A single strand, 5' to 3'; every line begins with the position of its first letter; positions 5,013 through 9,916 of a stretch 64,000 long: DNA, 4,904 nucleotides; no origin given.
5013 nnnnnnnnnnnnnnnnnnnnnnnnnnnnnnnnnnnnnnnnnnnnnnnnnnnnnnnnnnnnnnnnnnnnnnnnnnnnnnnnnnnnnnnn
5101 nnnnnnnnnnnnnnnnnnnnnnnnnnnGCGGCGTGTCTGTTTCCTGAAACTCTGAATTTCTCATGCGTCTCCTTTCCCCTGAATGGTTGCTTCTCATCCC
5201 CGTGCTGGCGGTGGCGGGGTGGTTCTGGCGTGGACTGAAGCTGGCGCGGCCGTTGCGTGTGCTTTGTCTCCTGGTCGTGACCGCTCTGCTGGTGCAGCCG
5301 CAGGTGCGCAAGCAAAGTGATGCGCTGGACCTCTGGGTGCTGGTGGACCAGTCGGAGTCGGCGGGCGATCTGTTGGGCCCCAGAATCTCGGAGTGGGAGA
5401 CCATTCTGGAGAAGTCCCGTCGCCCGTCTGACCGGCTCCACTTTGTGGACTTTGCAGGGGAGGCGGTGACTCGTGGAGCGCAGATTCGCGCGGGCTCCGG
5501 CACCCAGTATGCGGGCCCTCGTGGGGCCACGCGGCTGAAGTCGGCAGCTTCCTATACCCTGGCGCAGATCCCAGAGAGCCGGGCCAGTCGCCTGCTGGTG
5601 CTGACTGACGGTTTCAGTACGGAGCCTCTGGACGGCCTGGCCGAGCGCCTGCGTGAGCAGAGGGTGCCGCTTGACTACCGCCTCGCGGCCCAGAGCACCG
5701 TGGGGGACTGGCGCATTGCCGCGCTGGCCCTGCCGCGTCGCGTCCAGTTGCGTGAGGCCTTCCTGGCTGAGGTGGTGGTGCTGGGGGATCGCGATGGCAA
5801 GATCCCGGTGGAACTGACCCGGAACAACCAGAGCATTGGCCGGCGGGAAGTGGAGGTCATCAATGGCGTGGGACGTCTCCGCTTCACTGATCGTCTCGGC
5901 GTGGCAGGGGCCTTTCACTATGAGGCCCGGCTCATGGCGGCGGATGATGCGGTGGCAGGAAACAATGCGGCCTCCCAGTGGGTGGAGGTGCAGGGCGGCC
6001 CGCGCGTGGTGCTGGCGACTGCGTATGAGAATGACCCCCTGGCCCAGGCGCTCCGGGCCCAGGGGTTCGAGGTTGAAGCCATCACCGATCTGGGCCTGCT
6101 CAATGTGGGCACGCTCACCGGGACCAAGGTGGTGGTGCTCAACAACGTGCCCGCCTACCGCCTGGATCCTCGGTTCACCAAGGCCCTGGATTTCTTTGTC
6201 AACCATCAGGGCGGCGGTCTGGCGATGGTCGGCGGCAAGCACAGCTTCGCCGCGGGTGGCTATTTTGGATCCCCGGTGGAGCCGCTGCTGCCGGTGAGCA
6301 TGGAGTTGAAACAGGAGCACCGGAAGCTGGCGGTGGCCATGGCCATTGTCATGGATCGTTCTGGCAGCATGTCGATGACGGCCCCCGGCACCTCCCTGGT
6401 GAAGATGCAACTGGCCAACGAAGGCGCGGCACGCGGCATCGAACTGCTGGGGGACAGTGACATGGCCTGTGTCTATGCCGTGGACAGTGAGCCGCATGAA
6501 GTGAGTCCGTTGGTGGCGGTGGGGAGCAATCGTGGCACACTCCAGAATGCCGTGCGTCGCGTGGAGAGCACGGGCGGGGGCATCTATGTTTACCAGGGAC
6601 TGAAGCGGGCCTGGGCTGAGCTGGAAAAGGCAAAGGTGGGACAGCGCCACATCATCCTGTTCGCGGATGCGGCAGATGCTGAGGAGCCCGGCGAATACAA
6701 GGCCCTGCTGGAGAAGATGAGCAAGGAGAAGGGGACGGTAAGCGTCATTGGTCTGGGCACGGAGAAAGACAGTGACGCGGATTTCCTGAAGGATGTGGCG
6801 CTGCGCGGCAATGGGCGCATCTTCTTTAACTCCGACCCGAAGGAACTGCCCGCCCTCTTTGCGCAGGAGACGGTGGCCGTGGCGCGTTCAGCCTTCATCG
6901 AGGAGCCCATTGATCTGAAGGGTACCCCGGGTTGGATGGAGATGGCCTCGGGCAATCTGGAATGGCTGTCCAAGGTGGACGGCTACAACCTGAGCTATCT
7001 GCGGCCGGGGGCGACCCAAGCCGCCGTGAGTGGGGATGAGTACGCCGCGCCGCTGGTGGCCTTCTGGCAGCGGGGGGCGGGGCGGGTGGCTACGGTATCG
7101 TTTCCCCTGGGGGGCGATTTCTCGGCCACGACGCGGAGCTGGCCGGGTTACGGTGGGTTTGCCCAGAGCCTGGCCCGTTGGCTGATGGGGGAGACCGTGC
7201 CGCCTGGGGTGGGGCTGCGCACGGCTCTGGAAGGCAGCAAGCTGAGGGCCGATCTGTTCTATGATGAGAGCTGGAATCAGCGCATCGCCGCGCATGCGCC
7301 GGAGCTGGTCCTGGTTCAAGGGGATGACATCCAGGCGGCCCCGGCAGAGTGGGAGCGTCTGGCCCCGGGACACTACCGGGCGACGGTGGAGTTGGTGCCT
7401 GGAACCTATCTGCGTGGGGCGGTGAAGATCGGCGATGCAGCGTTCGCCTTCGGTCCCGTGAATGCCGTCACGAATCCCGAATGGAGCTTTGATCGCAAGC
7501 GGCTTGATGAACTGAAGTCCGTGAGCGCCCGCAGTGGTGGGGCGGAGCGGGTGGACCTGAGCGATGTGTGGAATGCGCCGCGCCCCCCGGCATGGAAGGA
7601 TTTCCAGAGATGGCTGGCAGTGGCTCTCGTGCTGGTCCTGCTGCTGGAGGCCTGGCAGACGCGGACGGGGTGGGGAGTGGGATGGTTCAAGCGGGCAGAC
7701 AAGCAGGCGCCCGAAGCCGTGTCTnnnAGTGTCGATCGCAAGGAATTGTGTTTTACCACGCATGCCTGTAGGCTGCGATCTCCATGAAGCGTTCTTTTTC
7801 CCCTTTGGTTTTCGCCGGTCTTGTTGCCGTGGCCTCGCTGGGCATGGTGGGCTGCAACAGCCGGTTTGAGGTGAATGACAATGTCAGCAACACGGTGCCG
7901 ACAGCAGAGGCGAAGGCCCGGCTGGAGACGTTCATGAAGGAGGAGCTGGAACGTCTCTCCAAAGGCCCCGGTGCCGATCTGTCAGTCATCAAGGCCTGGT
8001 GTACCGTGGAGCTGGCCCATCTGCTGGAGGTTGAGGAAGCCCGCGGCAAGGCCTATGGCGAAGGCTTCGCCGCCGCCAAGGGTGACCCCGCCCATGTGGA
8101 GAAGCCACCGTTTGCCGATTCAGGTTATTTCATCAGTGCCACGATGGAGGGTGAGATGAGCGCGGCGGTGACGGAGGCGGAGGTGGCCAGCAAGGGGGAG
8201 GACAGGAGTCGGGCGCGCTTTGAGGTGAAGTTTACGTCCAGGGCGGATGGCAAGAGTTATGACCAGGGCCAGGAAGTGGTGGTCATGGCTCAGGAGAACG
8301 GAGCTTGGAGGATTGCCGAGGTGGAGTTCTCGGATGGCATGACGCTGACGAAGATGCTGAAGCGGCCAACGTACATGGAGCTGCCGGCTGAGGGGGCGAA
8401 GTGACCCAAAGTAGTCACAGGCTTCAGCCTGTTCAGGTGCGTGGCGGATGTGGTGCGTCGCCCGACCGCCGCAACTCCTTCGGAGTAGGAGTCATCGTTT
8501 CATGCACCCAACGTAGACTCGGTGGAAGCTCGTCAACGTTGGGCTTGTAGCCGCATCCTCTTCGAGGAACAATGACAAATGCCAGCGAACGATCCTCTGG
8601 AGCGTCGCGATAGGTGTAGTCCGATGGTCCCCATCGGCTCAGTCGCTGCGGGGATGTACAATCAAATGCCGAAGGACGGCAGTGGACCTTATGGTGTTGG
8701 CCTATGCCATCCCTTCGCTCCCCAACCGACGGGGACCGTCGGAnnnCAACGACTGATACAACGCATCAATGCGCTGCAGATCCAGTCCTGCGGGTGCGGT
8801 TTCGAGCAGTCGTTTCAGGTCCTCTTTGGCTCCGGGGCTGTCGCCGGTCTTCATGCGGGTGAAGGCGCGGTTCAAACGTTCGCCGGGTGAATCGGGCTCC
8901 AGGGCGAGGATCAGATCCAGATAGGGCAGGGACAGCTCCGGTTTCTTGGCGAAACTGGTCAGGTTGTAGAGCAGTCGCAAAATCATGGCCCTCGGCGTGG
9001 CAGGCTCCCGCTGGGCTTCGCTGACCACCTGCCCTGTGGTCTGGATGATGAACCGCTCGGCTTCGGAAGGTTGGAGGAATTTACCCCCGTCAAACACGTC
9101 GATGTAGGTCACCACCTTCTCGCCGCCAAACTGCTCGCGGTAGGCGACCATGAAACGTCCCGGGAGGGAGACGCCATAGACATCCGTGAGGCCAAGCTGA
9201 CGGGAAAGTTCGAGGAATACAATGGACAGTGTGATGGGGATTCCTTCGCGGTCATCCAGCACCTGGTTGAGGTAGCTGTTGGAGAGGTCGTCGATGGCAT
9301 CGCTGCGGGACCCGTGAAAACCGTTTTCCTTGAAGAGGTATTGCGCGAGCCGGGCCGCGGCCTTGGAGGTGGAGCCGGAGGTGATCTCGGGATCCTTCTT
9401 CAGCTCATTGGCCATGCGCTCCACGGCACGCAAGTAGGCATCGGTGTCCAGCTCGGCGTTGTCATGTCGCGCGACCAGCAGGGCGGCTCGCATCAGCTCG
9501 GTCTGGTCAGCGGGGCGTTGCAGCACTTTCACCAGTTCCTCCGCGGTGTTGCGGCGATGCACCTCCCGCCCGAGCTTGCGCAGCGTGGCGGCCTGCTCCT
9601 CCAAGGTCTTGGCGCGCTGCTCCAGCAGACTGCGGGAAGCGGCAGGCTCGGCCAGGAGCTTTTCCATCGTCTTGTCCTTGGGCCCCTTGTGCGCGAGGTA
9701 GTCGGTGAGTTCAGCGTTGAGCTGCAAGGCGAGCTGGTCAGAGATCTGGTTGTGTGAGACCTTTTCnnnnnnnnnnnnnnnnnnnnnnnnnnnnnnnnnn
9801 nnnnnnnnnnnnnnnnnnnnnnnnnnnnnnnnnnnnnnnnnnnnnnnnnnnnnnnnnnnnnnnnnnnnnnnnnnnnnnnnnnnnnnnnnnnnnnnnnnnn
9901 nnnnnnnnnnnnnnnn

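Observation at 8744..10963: Unusual fusion: secreted S1C serine protease + DUF1080-like jelly-roll domain + coiled coil + SirB1/transglutaminase-like domain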

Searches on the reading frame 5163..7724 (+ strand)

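Call 25: search_protein_families(library=pfam, proteins=[window:5163-7724:+], max_evalue=0.001)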
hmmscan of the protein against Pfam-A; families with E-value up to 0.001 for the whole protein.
window:5163-7724:+ (854 aa): 4 families
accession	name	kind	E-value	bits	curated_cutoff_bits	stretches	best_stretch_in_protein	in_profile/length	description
PF00092.34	VWA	-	4.6e-12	46.9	23.8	1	394-567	3-173/174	von Willebrand factor type A domain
PF13519.12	VWA_2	-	2.7e-11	44.5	27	1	393-503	1-106/107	von Willebrand factor type A domain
PF13768.12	VWA_3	-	2.8e-10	40.9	27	1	394-552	4-152/155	von Willebrand factor type A domain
PF05762.20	VWA_CoxE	-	2.1e-05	24.5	26.4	0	437-522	93-178/222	VWA domain containing CoxE-like protein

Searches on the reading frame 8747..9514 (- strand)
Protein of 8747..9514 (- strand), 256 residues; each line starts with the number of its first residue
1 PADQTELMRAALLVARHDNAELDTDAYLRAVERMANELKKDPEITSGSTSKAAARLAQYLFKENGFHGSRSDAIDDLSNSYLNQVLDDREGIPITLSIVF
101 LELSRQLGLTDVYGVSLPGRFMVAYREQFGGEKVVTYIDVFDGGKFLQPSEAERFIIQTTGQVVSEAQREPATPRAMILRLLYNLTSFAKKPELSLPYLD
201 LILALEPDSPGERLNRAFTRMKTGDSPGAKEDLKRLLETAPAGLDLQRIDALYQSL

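Call 45: predict_structure(alignment_id=A3)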
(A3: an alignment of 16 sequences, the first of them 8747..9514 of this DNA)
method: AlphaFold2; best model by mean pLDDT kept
length: 256 residues; sequences in the alignment: 16
mean_pLDDT: 85.0   pTM: 0.80
mean pLDDT of the five models: 85.0, 84.4, 84.3, 84.3, 84.1
residues with pLDDT >= 90: 155; 70-90: 68; 50-70: 9; < 50: 24
segments of 3 or more residues with pLDDT < 50: 69-92
pLDDT, mean of each block of 10 residues (from residue 1): 73 82 86 94 94 94 70 34 38 74 93 91 90 91 90 92 92 91 83 89 93 96 96 97 94 95
secondary structure, 60 per line:
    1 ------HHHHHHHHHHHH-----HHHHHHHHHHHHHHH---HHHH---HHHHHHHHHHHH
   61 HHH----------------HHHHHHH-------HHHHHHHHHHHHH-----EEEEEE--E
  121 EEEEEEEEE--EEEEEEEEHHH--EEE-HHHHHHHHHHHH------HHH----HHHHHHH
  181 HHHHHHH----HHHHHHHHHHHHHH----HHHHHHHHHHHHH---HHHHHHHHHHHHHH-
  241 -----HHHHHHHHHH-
elements in order: H7-18 H24-38 H42-45 H49-63 H80-86 H94-106 E112-117 E120-129 E132-139 E145-147 H149-160 H174-187 H192-205 H210-222 H226-239 H246-255

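Call 47: fold_search(model_id=the predicted structure, library=pdb)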
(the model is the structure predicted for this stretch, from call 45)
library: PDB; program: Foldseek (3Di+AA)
matches with E <= 10: 1188; with E <= 0.001: 1
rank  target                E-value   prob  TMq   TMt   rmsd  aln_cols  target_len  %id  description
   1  3re2                  7.7e-04  1.00  0.49  0.33   7.0       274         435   14  Crystal structure of menin reveals the binding site for Mixed Lineage Leukemia (MLL) protein (released 2011-07-13)
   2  9z4x_B                2.2e-03  1.00  0.41  0.25   8.5       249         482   12  MENIN IN COMPLEX WITH JNJ-75276617 (Bleximenib) (released 2025-11-26)
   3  9c4v_A                5.5e-03  1.00  0.45  0.28   8.7       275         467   12  Menin mutant G331D in complex with MLL peptide (released 2025-05-14)
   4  6pkc_A                6.1e-03  1.00  0.47  0.29   9.3       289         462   13  Inhibition of Human Menin by VTP-50469 (released 2019-12-18)
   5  6pkc_B                6.5e-03  1.00  0.40  0.25   8.5       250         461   12  Inhibition of Human Menin by VTP-50469 (released 2019-12-18)
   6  6b41                  7.2e-03  1.00  0.41  0.25   8.5       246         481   13  Menin bound to M-525 (released 2018-01-24)
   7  4og4                  7.5e-03  1.00  0.45  0.28   8.5       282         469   13  Human menin with bound inhibitor MIV-3S (released 2014-03-05)
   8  8va5                  8.8e-03  0.98  0.36  0.22  13.9       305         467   10  Menin mutant - T349M in complex with Ziftomenib (KO-539) (released 2024-11-20)
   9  4gq3                  9.8e-03  0.99  0.44  0.28   8.5       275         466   13  Human menin with bound inhibitor MI-2 (released 2012-09-19)
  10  8ig0_A                1.1e-02  1.00  0.40  0.24   7.4       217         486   14  Crystal structure of menin in complex with DS-1594b (released 2023-03-22)
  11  3u85_A                1.1e-02  1.00  0.42  0.26   8.3       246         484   12  Crystal structure of human menin in complex with MLL1 (released 2012-02-15)
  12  9z4x_C                1.3e-02  0.99  0.42  0.25   8.2       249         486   11  MENIN IN COMPLEX WITH JNJ-75276617 (Bleximenib) (released 2025-11-26)
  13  7uj4_A                1.3e-02  0.99  0.40  0.26   7.5       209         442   15  Inhibition of Human Menin by SNDX-5613 (released 2022-12-14)
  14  4og8                  1.3e-02  0.99  0.45  0.28   8.5       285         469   13  Human menin with bound inhibitor MIV-6R (released 2014-03-05)
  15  9c94_A                1.3e-02  0.99  0.41  0.26   8.8       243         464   14  Crystal structure of menin in complex with inhibitor compound 20 (released 2025-01-15)
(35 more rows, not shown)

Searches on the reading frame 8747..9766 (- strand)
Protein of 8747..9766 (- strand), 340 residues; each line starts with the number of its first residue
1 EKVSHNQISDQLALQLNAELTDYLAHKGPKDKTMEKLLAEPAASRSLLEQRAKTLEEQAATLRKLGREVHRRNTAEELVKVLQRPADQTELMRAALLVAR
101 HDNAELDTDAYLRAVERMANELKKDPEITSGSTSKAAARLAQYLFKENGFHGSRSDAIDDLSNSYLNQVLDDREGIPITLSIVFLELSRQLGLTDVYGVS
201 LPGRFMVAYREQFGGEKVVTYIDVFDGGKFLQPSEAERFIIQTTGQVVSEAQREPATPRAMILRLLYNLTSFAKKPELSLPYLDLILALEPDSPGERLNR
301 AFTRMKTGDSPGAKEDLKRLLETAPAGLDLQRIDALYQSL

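Call 34: search_solved_structures(query=window:8747-9766:-, max_evalue=10, show_alignments=2)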
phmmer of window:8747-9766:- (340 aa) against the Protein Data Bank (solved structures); distinct sequences matched with E-value up to 10: 4.
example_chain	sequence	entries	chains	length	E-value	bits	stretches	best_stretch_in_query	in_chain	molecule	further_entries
3ieg_A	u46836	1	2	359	0.26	14.1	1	275-328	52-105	DnaJ homolog subfamily C member 3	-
9vke_A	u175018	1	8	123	0.71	12.6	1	8-88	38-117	De novo designed zinc hydrolase 11-7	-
5ipl_F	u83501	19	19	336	1.6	11.5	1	51-148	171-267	RNA polymerase sigma factor RpoS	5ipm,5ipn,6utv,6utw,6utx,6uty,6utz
5cwk_A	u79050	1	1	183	2.7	10.7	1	38-137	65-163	Designed helical repeat protein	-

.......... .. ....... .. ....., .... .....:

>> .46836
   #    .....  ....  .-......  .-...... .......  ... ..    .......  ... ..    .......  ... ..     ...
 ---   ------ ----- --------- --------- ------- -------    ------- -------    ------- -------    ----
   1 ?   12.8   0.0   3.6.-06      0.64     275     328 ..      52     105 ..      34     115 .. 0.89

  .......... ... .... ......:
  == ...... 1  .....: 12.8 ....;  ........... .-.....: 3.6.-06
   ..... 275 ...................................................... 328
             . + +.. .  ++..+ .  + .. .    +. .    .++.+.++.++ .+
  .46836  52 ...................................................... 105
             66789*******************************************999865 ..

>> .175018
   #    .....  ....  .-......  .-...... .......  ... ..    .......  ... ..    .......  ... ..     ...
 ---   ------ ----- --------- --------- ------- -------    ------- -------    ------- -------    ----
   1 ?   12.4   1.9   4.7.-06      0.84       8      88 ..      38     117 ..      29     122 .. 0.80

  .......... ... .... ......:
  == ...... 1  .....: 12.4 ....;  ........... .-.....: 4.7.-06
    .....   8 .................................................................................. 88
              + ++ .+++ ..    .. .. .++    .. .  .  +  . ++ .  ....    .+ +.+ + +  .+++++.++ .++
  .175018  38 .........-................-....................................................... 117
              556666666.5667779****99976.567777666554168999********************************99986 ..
